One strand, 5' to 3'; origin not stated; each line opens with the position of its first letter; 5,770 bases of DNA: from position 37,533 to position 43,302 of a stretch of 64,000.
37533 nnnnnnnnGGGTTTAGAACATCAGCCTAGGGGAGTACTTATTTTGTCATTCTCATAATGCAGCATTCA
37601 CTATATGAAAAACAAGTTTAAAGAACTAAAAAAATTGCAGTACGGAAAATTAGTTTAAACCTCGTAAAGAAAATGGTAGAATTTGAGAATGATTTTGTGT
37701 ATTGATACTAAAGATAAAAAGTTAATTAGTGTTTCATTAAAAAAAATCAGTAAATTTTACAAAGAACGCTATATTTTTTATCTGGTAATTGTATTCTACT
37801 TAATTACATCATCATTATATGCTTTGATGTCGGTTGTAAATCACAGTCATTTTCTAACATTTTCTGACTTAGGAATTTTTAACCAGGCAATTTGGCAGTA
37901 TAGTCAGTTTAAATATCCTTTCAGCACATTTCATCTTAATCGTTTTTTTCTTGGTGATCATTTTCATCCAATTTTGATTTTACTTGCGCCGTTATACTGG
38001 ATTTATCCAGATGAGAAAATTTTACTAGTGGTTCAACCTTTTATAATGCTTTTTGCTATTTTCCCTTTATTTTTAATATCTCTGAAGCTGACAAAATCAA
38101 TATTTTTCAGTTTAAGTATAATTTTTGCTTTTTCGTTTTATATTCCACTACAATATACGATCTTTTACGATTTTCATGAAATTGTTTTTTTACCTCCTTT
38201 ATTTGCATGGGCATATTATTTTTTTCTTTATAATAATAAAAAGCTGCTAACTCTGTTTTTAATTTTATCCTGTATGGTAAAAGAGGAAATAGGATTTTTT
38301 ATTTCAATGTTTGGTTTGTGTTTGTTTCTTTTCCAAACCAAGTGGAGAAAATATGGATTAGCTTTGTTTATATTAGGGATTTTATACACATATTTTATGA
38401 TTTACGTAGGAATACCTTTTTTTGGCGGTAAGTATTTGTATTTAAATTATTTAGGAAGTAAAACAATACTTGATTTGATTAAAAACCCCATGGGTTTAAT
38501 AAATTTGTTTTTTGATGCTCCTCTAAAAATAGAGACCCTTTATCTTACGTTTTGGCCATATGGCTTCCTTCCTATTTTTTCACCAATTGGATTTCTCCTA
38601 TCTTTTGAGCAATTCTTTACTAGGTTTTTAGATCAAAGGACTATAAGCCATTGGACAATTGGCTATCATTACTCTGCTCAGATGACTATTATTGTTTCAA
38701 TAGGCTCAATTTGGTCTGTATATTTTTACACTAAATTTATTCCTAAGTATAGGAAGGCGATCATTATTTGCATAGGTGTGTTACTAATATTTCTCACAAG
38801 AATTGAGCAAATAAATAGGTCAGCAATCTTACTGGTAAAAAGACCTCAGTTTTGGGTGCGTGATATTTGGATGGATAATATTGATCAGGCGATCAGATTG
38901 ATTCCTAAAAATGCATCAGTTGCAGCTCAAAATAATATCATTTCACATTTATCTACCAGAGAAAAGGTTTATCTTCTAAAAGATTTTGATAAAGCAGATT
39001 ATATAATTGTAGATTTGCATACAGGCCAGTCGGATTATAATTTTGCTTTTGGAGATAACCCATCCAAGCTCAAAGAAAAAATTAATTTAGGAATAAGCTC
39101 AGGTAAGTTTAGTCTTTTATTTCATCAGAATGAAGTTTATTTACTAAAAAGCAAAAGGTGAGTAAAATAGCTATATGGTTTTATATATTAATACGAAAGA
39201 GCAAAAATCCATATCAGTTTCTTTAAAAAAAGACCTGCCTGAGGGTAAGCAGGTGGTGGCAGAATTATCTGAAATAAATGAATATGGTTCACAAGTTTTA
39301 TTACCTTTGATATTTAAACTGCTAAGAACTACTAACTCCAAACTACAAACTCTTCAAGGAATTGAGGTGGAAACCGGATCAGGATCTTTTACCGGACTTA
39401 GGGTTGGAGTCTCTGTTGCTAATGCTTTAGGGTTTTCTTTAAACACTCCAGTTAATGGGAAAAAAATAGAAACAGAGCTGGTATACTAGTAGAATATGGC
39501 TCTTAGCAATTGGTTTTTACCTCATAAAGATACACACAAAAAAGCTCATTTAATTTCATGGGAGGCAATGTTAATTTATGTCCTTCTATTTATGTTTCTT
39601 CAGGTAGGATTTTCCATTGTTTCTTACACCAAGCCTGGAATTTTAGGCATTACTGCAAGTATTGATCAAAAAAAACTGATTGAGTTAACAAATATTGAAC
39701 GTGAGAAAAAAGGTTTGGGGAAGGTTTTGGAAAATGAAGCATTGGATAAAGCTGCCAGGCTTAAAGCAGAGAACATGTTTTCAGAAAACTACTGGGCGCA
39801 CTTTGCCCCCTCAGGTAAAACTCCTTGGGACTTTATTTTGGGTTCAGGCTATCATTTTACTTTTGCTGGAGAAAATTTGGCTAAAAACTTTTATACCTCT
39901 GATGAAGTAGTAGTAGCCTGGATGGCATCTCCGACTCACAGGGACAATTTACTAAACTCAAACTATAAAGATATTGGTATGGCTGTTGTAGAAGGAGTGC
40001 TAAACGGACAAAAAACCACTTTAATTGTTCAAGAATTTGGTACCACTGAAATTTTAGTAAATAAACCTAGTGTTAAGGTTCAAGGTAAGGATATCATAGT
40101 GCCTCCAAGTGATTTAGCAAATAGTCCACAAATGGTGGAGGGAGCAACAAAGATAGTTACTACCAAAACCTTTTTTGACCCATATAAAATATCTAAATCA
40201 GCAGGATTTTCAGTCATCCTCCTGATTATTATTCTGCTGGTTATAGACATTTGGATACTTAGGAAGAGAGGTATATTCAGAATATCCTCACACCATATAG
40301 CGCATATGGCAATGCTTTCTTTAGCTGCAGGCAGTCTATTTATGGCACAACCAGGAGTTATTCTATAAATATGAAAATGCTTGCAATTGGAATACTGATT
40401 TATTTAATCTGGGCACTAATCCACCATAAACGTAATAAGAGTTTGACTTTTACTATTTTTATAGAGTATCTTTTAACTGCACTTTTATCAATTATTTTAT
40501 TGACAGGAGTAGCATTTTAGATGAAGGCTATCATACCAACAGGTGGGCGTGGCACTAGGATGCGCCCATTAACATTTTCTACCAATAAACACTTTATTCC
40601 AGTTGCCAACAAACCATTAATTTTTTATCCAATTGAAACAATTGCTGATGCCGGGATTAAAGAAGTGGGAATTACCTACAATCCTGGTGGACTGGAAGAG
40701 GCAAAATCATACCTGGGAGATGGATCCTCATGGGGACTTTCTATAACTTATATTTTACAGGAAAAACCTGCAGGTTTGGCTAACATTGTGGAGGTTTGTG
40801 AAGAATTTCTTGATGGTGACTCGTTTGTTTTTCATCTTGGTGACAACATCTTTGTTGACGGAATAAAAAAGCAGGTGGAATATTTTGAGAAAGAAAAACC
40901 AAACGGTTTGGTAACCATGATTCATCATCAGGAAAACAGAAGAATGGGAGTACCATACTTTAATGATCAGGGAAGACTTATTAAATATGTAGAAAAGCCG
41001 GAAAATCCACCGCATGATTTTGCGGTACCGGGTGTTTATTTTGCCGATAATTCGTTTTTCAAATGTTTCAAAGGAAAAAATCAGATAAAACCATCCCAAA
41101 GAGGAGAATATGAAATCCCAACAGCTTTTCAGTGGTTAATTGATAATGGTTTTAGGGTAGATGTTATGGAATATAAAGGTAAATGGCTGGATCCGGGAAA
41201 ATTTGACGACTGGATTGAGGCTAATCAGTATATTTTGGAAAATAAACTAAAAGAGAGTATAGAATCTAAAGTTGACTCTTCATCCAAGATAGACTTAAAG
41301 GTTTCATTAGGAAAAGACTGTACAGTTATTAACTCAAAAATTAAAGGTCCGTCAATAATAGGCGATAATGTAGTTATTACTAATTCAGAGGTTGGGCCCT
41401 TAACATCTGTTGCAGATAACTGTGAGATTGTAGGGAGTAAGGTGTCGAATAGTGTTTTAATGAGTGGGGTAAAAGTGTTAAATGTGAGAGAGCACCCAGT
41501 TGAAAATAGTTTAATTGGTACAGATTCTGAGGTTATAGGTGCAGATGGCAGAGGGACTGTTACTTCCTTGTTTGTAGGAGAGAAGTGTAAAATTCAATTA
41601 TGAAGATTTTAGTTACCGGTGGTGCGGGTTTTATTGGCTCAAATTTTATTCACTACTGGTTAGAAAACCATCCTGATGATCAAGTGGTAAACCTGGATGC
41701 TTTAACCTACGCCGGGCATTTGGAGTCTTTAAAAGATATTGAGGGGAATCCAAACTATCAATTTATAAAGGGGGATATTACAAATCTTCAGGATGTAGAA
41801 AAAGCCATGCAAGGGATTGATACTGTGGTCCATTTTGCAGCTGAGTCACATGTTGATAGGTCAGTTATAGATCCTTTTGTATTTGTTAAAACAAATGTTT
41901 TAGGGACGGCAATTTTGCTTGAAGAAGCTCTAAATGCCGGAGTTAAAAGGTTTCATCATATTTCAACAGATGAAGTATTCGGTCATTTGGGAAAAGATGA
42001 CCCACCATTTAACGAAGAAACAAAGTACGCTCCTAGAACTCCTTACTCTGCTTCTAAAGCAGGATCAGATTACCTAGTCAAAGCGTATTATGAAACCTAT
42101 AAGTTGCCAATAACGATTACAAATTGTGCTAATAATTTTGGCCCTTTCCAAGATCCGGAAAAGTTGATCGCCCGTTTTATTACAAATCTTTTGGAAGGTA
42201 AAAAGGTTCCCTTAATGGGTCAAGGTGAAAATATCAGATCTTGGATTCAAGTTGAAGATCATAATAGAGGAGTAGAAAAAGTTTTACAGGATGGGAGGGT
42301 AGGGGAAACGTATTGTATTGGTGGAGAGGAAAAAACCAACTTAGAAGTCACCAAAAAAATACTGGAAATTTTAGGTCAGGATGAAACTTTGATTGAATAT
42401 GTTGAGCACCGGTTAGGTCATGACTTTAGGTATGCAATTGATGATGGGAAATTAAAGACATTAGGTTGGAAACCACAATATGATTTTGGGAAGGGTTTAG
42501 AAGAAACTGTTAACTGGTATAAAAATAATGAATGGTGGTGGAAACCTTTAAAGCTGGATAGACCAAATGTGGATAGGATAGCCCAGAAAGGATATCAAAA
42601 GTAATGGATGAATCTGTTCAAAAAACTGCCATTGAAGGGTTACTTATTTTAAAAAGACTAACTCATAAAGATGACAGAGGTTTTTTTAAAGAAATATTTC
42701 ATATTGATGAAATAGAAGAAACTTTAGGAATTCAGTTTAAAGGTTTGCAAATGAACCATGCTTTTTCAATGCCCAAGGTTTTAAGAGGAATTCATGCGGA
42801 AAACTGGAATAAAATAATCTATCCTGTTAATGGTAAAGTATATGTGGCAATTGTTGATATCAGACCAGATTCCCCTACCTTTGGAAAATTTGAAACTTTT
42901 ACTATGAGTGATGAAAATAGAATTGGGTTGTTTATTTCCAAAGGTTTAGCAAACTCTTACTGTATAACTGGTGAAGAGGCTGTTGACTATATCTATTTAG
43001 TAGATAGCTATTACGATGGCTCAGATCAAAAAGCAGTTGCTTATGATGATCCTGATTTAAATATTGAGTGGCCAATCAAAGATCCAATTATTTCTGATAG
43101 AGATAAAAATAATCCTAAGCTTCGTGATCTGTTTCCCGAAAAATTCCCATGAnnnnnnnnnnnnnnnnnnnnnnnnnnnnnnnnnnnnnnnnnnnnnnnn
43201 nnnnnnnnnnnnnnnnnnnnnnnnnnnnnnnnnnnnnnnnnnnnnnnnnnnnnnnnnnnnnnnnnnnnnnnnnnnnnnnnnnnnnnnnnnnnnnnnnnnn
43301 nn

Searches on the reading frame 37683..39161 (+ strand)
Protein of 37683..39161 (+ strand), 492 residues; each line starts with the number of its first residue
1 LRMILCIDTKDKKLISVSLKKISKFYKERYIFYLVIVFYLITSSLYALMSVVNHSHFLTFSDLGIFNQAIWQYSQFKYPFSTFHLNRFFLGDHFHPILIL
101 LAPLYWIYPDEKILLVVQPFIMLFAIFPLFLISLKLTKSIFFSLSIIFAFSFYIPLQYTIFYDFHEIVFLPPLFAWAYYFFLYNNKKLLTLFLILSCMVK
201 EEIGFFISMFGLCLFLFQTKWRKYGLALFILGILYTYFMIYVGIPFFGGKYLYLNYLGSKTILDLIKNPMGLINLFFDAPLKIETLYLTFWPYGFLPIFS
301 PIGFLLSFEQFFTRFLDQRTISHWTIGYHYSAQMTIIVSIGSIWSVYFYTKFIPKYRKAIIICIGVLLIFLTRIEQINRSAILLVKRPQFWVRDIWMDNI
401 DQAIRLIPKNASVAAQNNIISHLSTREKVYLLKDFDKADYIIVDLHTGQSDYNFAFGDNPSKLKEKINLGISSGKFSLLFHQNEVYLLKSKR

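Call 13: search_protein_families(library=pfam, proteins=[window:37683-39161:+], max_evalue=0.001)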
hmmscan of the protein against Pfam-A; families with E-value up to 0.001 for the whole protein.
window:37683-39161:+ (492 aa): 1 family
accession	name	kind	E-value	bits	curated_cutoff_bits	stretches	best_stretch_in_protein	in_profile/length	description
PF09852.15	DUF2079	-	1.5e-48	166.4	28.2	1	62-444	11-422/459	Predicted membrane protein (DUF2079)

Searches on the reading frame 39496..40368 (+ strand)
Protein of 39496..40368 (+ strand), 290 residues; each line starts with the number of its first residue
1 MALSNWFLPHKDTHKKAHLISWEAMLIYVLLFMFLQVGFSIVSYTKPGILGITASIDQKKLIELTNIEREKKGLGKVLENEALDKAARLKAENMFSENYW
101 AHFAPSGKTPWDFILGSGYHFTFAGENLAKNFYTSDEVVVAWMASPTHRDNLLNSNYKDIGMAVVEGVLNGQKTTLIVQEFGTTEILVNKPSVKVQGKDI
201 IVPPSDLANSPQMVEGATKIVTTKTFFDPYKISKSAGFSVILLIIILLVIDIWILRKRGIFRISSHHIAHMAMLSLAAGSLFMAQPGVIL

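Call 13: search_protein_families(library=pfam, proteins=[window:39496-40368:+], max_evalue=0.001)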
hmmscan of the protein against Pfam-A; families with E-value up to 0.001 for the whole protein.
window:39496-40368:+ (290 aa): 1 family
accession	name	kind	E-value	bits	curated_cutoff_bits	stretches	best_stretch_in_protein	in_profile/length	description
PF00188.32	CAP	-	3.2e-15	57.4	21.1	1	63-167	2-105/117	Cysteine-rich secretory protein family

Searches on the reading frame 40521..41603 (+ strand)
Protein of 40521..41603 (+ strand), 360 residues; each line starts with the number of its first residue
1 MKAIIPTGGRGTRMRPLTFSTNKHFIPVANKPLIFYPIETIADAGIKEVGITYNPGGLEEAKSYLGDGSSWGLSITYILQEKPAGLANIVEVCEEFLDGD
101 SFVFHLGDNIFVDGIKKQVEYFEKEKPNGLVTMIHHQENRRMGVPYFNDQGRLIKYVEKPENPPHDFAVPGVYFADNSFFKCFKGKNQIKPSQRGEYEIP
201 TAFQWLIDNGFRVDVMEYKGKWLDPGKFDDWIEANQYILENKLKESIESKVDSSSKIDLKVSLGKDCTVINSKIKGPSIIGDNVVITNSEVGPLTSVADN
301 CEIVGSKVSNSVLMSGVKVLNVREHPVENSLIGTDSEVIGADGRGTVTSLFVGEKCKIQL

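Call 13: search_protein_families(library=pfam, proteins=[window:40521-41603:+], max_evalue=0.001)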
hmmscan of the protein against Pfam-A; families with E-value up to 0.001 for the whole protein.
window:40521-41603:+ (360 aa): 4 families
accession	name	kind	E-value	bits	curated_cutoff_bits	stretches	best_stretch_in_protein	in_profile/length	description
PF00483.29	NTP_transferase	-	6e-42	144.4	21.2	1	2-240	1-244/245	Nucleotidyl transferase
PF12804.13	NTP_transf_3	-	7.1e-06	26.7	27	1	3-113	1-100/160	MobA-like NTP transferase domain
PF25084.1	LbH_EIF2B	-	3e-05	24.4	54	1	239-315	6-83/105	EIF2B subunit epsilon LbH domain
PF07959.18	Fucose_pyrophosphorylase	-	8e-05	22.2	34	1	242-313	261-331/418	Fucose pyrophosphorylase domain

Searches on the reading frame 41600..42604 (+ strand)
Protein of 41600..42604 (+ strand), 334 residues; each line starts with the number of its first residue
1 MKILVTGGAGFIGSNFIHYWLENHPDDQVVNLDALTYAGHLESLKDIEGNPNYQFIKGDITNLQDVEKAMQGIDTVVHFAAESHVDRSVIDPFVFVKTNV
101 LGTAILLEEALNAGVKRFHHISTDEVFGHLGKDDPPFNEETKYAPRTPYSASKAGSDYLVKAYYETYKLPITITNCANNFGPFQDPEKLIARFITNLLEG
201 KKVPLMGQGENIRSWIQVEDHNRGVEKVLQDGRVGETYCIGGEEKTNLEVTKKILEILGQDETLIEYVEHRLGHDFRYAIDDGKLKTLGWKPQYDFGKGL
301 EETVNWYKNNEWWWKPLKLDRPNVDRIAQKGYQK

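Call 13: search_protein_families(library=pfam, proteins=[window:41600-42604:+], max_evalue=0.001)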
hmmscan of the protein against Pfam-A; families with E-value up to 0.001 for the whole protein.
window:41600-42604:+ (334 aa): 8 families
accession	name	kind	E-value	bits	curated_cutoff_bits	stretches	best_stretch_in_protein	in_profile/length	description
PF16363.11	GDP_Man_Dehyd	-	5e-74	250.2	27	1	4-303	1-332/332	GDP-mannose 4,6 dehydratase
PF01370.27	Epimerase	-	3.6e-62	210.4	20.9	1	3-241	1-240/240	NAD dependent epimerase/dehydratase family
PF01073.25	3Beta_HSD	-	4.5e-22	78.8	22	1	4-219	1-219/280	3-beta hydroxysteroid dehydrogenase/isomerase family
PF02719.21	Polysacc_synt_2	-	1.5e-17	64.2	20.2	1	3-125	1-130/293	Polysaccharide biosynthesis protein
PF07993.18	NAD_binding_4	-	4e-13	49.5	20.1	1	5-177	1-205/258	Male sterility protein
PF04321.23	RmlD_sub_bind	-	6.7e-13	48.8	27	1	1-166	1-142/287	RmlD substrate binding domain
PF13460.12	NAD_binding_10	-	4.5e-10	40.1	27.2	1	7-159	1-130/184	NAD(P)H-binding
PF00106.31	adh_short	-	0.00082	19.3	26.6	0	3-74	3-72/195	short chain dehydrogenase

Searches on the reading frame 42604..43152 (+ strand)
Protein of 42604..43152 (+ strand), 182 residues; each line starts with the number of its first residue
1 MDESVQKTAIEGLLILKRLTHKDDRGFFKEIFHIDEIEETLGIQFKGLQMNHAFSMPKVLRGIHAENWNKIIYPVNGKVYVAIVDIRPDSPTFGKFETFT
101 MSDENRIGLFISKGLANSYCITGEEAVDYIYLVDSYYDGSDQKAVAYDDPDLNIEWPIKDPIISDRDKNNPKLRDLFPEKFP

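Call 13: search_protein_families(library=pfam, proteins=[window:42604-43152:+], max_evalue=0.001)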
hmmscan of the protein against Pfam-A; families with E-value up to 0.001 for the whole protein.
window:42604-43152:+ (182 aa): 1 family
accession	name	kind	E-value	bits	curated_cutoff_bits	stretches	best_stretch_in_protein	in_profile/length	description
PF00908.23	dTDP_sugar_isom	-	2e-44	151.7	27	1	7-175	1-168/168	dTDP-4-dehydrorhamnose 3,5-epimerase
